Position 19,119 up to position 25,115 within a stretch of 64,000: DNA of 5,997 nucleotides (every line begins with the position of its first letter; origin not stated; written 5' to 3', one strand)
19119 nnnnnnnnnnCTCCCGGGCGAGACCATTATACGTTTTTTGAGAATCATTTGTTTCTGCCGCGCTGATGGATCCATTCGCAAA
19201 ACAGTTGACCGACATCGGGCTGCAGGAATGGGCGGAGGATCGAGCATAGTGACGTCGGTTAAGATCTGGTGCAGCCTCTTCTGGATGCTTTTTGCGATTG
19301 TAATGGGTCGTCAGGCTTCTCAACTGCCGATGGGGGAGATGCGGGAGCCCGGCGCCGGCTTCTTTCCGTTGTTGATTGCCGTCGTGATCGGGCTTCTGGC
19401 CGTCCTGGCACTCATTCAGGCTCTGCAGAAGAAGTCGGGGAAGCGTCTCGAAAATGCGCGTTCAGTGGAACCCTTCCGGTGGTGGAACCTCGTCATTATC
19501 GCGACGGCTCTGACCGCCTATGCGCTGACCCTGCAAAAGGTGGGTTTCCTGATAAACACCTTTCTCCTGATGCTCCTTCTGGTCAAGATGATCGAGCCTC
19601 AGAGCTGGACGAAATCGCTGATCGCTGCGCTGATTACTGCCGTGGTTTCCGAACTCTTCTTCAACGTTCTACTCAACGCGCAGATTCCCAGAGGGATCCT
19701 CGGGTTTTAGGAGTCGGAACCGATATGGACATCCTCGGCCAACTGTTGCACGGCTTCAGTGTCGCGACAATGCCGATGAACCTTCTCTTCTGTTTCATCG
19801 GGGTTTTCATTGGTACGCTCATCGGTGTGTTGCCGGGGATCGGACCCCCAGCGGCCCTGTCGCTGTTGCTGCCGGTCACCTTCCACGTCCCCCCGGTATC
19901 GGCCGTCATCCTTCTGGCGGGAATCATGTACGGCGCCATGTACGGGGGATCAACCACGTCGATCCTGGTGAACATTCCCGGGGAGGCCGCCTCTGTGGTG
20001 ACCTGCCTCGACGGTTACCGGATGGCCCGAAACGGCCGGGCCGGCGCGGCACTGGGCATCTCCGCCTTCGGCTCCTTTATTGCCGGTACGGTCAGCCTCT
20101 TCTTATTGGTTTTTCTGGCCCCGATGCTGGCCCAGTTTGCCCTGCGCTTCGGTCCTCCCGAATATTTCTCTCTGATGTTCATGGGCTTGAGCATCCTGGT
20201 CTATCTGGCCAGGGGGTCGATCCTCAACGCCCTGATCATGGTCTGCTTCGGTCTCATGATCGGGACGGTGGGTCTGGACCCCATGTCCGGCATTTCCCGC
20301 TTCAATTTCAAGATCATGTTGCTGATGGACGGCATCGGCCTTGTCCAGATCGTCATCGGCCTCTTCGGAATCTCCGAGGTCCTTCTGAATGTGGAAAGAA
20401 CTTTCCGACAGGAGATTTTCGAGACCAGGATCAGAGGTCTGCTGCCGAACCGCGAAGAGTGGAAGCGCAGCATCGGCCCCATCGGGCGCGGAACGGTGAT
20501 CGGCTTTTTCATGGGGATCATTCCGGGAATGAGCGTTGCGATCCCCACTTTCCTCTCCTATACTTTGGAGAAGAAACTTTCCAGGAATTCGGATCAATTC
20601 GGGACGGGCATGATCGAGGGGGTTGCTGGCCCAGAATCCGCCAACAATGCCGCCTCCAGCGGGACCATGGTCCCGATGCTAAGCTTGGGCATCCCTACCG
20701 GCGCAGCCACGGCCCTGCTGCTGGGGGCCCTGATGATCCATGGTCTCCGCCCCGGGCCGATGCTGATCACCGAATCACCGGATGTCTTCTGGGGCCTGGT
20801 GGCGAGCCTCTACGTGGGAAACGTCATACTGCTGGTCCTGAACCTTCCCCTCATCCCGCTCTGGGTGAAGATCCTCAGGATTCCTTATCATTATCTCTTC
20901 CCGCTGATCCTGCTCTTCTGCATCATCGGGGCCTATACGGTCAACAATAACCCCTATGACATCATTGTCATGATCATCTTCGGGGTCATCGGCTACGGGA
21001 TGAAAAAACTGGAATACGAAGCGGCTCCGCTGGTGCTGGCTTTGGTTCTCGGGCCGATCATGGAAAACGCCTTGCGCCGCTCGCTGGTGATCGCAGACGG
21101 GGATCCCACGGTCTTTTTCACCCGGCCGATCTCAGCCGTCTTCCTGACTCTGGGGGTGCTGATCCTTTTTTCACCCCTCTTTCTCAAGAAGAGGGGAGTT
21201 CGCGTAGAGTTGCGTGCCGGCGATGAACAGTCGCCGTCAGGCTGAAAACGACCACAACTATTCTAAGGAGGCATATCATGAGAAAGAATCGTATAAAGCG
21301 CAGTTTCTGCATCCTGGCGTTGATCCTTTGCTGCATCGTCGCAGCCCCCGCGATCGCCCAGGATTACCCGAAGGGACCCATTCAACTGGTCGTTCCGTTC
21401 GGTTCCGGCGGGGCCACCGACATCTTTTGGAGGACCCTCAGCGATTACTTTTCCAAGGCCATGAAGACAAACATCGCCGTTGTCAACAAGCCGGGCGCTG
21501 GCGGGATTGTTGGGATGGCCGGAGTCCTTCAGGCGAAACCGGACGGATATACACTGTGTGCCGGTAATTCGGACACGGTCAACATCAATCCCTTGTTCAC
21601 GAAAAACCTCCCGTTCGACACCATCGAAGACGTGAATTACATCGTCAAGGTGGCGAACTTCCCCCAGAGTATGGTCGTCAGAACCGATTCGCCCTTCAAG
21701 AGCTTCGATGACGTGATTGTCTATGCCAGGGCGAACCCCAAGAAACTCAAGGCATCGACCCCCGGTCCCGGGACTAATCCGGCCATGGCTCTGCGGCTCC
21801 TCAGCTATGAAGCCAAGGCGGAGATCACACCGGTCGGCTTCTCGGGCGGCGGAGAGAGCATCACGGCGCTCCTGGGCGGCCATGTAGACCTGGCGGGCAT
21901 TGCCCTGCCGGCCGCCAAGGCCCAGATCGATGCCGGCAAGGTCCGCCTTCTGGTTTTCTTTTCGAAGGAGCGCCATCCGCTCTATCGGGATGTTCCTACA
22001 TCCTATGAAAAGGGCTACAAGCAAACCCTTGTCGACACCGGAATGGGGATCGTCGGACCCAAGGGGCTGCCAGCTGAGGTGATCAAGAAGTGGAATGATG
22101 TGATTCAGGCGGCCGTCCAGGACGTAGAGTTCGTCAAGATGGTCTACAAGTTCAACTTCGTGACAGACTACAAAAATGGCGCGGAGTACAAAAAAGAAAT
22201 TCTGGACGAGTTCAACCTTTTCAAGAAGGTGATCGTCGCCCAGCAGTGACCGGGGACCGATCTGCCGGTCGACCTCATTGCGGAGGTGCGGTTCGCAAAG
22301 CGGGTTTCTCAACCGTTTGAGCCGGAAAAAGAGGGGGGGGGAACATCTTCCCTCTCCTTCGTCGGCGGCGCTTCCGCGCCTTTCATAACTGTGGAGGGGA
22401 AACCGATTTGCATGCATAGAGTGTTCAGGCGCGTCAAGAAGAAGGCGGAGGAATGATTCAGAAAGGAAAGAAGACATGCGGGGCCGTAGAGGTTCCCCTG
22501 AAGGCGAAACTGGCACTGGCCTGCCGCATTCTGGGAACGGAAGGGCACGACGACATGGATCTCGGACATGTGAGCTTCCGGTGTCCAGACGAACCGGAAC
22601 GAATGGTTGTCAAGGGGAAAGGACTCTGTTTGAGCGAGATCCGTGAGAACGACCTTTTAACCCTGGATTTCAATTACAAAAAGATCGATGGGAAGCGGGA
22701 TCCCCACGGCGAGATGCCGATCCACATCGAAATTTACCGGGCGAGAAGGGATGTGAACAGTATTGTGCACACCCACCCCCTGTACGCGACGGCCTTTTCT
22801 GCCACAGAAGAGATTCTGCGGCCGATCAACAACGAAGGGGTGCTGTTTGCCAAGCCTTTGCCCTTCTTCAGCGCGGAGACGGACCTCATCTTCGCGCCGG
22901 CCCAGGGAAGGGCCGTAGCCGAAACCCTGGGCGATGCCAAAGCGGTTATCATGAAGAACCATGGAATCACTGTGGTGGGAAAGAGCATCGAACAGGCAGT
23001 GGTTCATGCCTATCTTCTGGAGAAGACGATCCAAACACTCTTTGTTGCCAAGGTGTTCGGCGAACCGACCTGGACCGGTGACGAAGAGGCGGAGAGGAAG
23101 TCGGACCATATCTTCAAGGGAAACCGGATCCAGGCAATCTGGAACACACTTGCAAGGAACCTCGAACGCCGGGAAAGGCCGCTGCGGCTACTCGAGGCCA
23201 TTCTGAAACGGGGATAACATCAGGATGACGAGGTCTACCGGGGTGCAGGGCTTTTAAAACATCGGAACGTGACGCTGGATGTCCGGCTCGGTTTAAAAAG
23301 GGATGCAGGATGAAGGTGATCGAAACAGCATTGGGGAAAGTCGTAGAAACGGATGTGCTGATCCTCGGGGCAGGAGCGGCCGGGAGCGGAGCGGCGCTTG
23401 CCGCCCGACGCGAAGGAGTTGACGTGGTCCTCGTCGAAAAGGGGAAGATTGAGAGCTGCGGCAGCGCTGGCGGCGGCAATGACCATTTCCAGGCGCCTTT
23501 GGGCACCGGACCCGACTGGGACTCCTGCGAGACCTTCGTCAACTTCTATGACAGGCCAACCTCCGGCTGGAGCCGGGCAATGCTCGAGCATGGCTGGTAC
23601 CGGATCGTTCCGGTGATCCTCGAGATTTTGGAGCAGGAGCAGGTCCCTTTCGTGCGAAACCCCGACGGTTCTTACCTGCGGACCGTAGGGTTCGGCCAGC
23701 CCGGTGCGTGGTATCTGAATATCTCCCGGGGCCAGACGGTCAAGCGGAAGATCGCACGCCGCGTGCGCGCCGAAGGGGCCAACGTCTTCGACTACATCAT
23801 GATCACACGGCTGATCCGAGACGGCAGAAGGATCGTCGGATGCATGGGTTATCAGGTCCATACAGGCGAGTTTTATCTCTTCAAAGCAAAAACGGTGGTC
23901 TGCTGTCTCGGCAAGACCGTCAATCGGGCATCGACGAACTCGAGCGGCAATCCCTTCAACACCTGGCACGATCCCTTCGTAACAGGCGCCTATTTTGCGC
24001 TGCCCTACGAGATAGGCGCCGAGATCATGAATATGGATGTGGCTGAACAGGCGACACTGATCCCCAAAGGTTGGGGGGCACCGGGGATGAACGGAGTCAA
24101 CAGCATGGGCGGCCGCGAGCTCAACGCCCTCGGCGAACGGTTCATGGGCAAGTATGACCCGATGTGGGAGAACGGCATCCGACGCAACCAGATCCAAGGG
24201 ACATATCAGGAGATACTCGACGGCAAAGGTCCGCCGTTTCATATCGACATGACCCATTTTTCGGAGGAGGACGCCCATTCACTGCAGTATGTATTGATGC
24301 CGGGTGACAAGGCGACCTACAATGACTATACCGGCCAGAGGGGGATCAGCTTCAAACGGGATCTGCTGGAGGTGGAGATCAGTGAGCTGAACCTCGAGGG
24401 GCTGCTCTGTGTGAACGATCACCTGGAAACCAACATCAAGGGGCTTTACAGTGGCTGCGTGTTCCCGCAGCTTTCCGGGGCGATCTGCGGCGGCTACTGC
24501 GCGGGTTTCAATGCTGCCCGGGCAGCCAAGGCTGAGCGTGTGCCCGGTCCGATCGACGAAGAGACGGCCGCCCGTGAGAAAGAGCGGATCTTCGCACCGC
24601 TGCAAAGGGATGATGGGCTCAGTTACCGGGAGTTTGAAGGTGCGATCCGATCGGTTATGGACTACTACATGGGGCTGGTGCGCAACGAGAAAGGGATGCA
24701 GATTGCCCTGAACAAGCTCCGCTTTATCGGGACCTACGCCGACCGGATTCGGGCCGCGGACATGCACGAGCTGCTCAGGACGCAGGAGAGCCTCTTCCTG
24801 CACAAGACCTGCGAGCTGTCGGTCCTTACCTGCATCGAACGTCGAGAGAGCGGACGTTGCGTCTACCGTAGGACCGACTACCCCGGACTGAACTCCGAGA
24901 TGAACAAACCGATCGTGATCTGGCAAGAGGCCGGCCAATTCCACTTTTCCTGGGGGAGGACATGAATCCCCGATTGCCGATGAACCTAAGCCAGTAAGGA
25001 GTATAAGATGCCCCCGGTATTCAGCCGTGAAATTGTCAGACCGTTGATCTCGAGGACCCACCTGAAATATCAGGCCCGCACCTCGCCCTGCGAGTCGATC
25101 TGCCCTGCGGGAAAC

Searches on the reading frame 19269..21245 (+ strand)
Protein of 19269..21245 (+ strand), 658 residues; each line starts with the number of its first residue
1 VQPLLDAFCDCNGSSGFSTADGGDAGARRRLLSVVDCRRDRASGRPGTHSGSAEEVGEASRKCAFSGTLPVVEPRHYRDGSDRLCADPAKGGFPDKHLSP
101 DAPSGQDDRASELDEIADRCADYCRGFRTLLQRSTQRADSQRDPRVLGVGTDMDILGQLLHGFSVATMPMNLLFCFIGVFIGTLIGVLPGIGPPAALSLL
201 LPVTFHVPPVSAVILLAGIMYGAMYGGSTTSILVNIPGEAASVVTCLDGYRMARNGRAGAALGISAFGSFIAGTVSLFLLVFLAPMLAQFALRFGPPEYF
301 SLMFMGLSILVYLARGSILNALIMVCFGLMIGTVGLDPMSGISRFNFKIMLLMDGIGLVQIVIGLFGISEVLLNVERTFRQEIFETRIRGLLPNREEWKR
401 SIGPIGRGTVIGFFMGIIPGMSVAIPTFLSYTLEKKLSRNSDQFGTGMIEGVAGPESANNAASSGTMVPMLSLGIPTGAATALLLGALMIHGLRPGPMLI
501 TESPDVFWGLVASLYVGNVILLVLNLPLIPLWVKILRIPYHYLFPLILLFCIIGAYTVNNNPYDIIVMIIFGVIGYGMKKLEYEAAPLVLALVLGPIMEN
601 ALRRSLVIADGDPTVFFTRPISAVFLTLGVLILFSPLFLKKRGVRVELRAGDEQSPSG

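Call 39: search_protein_families(library=pfam, proteins=[window:19269-21245:+], max_evalue=0.0001)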
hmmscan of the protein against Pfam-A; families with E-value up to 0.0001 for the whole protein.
window:19269-21245:+ (658 aa): 1 family
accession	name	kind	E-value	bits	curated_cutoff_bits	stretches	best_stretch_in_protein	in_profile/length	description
PF01970.21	TctA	-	2.3e-166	554.1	28.9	1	172-590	1-423/423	Tripartite tricarboxylate transporter TctA family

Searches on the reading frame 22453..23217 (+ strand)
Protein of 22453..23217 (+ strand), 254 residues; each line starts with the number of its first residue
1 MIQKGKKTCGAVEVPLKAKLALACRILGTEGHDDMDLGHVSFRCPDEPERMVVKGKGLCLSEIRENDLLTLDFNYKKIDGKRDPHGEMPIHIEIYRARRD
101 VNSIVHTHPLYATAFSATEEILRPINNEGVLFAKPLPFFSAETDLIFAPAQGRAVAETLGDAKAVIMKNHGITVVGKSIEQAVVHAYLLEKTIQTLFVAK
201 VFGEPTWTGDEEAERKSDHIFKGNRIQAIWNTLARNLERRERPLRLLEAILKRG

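Call 39: search_protein_families(library=pfam, proteins=[window:22453-23217:+], max_evalue=0.0001)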
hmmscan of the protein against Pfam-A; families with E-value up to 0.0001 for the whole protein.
window:22453-23217:+ (254 aa): 1 family
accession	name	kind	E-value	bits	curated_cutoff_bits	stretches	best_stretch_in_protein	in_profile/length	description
PF00596.27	Aldolase_II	-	1.4e-42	146.1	22.2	1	19-195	2-181/183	Class II Aldolase and Adducin N-terminal domain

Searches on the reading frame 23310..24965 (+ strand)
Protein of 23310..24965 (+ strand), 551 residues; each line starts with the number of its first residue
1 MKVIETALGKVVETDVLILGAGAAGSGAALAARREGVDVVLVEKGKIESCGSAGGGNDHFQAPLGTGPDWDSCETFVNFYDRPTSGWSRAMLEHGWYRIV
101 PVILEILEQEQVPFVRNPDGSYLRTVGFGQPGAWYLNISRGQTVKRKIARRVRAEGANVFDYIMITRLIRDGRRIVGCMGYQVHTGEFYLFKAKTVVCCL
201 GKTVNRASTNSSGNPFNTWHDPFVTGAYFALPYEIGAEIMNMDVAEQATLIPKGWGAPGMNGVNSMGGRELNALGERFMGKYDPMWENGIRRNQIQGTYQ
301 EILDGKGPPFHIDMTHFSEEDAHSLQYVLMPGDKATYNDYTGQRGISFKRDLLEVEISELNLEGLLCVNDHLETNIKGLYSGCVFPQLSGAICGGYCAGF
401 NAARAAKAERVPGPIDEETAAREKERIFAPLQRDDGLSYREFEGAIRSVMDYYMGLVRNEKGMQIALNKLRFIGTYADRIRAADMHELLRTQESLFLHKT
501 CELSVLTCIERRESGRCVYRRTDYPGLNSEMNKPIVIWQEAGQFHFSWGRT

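Call 39: search_protein_families(library=pfam, proteins=[window:23310-24965:+], max_evalue=0.0001)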
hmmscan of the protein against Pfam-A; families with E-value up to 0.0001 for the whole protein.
window:23310-24965:+ (551 aa): 3 families
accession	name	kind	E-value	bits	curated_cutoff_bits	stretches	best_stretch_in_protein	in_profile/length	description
PF00890.30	FAD_binding_2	-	6.7e-21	75.4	20.4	1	15-316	1-320/414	FAD binding domain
PF01266.30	DAO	-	1.4e-07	31.8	27.9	1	15-63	1-49/353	FAD dependent oxidoreductase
PF12831.13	FAD_oxidored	-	1.1e-05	25.3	27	1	15-46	1-32/416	FAD dependent oxidoreductase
